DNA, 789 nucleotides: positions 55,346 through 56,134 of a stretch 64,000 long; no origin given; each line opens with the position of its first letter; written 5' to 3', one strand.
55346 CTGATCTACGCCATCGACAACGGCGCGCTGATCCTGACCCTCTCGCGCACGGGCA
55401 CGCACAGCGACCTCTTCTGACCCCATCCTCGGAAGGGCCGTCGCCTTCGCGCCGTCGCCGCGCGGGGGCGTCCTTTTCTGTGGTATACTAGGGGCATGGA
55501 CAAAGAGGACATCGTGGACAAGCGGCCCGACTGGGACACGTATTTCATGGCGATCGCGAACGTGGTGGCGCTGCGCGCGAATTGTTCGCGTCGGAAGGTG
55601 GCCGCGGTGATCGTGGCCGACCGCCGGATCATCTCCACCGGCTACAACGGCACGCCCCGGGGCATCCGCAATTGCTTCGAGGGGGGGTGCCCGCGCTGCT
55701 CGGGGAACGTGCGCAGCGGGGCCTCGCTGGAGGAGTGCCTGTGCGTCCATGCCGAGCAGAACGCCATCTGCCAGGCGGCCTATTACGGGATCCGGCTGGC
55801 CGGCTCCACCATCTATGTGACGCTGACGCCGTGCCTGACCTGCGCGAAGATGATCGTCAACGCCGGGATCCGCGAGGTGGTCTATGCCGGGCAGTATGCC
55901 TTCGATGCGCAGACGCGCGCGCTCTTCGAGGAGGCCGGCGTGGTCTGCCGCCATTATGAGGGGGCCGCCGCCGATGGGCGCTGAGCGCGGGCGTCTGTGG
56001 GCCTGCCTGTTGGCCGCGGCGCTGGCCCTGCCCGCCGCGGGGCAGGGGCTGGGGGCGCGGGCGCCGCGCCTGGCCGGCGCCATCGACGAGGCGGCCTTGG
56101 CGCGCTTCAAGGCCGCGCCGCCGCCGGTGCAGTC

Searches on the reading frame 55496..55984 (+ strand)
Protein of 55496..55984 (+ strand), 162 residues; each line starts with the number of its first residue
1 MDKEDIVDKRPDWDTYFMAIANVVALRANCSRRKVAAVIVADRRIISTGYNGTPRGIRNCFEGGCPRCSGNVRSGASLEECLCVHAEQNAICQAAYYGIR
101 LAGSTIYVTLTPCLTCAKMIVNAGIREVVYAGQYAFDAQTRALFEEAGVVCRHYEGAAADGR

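Call 7: search_protein_families(library=pfam, proteins=[window:55496-55981:+], max_evalue=1)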
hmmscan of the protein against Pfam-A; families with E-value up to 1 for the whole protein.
window:55496-55981:+ (162 aa): 8 families
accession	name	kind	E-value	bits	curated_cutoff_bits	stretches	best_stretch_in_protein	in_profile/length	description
PF00383.29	dCMP_cyt_deam_1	-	3.3e-27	94.8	25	1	12-131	2-101/102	Cytidine and deoxycytidylate deaminase zinc-binding region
PF14437.12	MafB19-deam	-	3.6e-21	76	27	1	12-134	2-103/142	MafB19-like deaminase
PF14439.12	Bd3614-deam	-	0.00026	21.4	38.5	1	82-131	33-89/113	Bd3614-like deaminase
PF18750.7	SNAD4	-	0.076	13.5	27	1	104-122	55-73/130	Secreted Novel AID/APOBEC-like Deaminase 4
PF18772.7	APOBEC2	-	0.16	12.4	26.8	1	85-122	59-91/175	APOBEC2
PF18774.7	APOBEC4_like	-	0.17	12.3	26.7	1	85-134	36-91/131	APOBEC4-like -AID/APOBEC-deaminase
PF08210.17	APOBEC_N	-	0.18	12.2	25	1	79-122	49-87/170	APOBEC-like N-terminal domain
PF18771.7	APOBEC3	-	0.23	12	27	1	85-122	32-72/137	APOBEC3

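Call 52: find_homologous_proteins(query=window:55496-55981:+, max_evalue=1e-40)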
Query window:55496-55981:+ (162 aa): 2757 proteins with E <= 1e-40 among 6518 candidates; the best 120 are listed.
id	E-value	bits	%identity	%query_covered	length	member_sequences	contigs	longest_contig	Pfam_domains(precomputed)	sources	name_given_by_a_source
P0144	1.2e-101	355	98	100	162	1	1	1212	PF00383.30,PF14437.13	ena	-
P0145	7.7e-93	327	91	98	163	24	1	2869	PF00383.30,PF14437.13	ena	-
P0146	2.0e-89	316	90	93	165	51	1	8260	PF00383.30,PF14437.13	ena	-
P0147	9.9e-86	304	82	98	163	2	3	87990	PF00383.30,PF14437.13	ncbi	-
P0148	2.3e-85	302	85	96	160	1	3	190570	PF00383.30,PF14437.13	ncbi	-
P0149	3.1e-85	302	87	93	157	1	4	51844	PF00383.30,PF14437.13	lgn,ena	-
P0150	3.3e-83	295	85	91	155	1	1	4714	PF00383.30,PF14437.13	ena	-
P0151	5.8e-83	295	82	96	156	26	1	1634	PF00383.30,PF14437.13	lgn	-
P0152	6.6e-83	294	85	93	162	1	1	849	PF00383.30,PF14437.13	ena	-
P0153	7.9e-83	294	81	93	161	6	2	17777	PF00383.30,PF14437.13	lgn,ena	-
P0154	9.9e-83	294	86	91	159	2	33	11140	PF00383.30,PF14437.13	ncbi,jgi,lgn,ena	-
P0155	1.2e-82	294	83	94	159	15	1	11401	PF00383.30,PF14437.13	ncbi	-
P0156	1.3e-82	293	85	93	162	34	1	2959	PF00383.30,PF14437.13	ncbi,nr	ncbi:MAG: dCMP deaminase family protein [Kiritimatiellae bacterium]|nr:dCMP deaminase family protein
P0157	1.3e-82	293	81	96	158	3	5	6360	PF00383.30,PF14437.13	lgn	-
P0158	1.7e-82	293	82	96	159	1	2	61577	PF00383.30,PF14437.13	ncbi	-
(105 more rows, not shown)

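Call 53: find_encoding_contigs(protein=P0146, flank=3500, max_places=3)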
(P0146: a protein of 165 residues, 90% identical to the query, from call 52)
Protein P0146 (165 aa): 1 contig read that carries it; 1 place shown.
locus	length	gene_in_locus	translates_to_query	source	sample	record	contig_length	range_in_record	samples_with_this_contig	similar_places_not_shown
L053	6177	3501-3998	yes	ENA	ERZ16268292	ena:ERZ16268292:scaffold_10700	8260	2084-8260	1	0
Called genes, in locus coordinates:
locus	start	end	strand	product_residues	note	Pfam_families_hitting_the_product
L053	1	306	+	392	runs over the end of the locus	PF00155:Aminotran_1_2 (faint), PF00266:Aminotran_5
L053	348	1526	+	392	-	PF13505:OMP_b-brl, PF00691:OmpA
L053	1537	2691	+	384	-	PF03739:LptF_LptG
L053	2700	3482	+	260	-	PF25084:LbH_EIF2B (faint), PF25087:GMPPB_C (weak), PF00132:Hexapep, PF13720:Acetyltransf_11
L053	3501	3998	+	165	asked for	PF00383:dCMP_cyt_deam_1, PF14437:MafB19-deam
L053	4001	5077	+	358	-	-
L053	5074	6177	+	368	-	?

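Call 54: find_encoding_contigs(protein=P0149, flank=3500, max_places=3)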
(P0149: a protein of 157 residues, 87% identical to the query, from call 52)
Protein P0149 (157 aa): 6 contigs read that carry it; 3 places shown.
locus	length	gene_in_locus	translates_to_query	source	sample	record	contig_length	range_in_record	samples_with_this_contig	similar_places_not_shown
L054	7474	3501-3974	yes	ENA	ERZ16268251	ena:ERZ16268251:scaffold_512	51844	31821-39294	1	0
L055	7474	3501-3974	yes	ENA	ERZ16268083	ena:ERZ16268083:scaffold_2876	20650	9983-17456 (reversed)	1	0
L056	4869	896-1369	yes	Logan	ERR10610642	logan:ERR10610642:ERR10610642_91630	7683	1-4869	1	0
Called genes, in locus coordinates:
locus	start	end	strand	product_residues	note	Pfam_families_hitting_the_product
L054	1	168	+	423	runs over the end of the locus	-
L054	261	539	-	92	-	PF02583:Trns_repr_metal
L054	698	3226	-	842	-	PF02861:Clp_N, PF23569:NBD_SMAX1, PF00004:AAA, PF17871:AAA_lid_9, PF00004:AAA, PF07724:AAA_2, PF07728:AAA_5, PF10431:ClpB_D2-small, +10 more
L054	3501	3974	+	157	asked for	PF00383:dCMP_cyt_deam_1, PF14437:MafB19-deam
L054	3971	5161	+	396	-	-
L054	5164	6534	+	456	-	PF00206:Lyase_1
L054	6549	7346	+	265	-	PF12146:Hydrolase_4, PF00561:Abhydrolase_1, PF12697:Abhydrolase_6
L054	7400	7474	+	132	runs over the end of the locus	-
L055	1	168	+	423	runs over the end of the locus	-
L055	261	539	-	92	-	PF02583:Trns_repr_metal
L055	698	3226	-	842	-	PF02861:Clp_N, PF23569:NBD_SMAX1, PF00004:AAA, PF17871:AAA_lid_9, PF00004:AAA, PF07724:AAA_2, PF07728:AAA_5, PF10431:ClpB_D2-small, +10 more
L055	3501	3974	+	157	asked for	PF00383:dCMP_cyt_deam_1, PF14437:MafB19-deam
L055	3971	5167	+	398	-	-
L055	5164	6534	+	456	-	PF00206:Lyase_1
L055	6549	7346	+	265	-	PF12146:Hydrolase_4, PF00561:Abhydrolase_1, PF12697:Abhydrolase_6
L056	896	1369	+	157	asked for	PF00383:dCMP_cyt_deam_1, PF14437:MafB19-deam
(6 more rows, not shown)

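Call 55: find_encoding_contigs(protein=P0148, flank=3500, max_places=2)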
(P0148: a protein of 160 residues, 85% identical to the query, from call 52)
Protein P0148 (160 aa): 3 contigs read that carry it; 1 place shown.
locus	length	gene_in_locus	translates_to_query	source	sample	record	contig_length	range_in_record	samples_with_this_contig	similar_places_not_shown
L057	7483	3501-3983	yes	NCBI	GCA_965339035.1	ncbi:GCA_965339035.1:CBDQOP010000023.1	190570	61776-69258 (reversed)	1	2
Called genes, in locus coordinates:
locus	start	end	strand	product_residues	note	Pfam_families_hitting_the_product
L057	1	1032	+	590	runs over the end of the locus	PF07497:Rho_RNA_bind, PF00006:ATP-synt_ab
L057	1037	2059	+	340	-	PF01040:UbiA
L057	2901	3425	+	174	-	-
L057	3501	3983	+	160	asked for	PF00383:dCMP_cyt_deam_1, PF14437:MafB19-deam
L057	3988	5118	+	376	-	-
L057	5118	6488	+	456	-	PF00206:Lyase_1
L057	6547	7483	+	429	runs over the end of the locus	PF00390:malic, PF03949:Malic_M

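Call 57: find_encoding_contigs(protein=window:55496-55984:+, flank=1500, max_places=10)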
Protein window:55496-55984:+ (162 aa): 23 contigs read that carry it; 7 places shown.
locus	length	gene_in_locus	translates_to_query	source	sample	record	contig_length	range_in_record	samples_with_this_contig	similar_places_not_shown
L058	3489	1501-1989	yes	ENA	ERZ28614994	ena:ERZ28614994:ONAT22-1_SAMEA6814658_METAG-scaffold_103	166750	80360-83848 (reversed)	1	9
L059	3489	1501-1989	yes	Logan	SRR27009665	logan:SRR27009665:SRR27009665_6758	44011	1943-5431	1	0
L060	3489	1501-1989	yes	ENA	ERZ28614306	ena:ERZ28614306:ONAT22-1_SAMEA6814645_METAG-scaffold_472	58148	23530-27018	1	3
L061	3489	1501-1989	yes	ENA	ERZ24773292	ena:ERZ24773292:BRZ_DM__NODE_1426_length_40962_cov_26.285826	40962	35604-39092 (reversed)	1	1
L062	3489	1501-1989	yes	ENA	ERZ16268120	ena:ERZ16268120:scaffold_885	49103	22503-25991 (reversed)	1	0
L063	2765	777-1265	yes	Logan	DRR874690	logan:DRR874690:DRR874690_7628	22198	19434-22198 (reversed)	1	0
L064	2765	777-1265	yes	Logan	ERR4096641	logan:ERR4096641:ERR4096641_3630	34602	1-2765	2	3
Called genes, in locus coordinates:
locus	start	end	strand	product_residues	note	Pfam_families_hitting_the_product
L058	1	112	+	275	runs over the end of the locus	-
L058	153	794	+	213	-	PF07589:PEP_exosort_dom (weak)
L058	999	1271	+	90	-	PF04221:RelB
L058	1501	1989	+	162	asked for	PF00383:dCMP_cyt_deam_1, PF14437:MafB19-deam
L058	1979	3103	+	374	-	-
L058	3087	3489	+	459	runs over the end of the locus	PF00206:Lyase_1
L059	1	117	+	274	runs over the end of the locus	-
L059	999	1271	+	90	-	PF04221:RelB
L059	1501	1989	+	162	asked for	PF00383:dCMP_cyt_deam_1, PF14437:MafB19-deam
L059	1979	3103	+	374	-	-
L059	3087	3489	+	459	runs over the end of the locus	PF00206:Lyase_1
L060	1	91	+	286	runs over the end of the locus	-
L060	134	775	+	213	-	PF07589:PEP_exosort_dom (weak)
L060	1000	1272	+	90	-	PF04221:RelB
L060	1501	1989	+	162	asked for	PF00383:dCMP_cyt_deam_1, PF14437:MafB19-deam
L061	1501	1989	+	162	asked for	PF00383:dCMP_cyt_deam_1, PF14437:MafB19-deam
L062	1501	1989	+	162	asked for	PF00383:dCMP_cyt_deam_1, PF14437:MafB19-deam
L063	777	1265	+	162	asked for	PF00383:dCMP_cyt_deam_1, PF14437:MafB19-deam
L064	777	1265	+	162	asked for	PF00383:dCMP_cyt_deam_1, PF14437:MafB19-deam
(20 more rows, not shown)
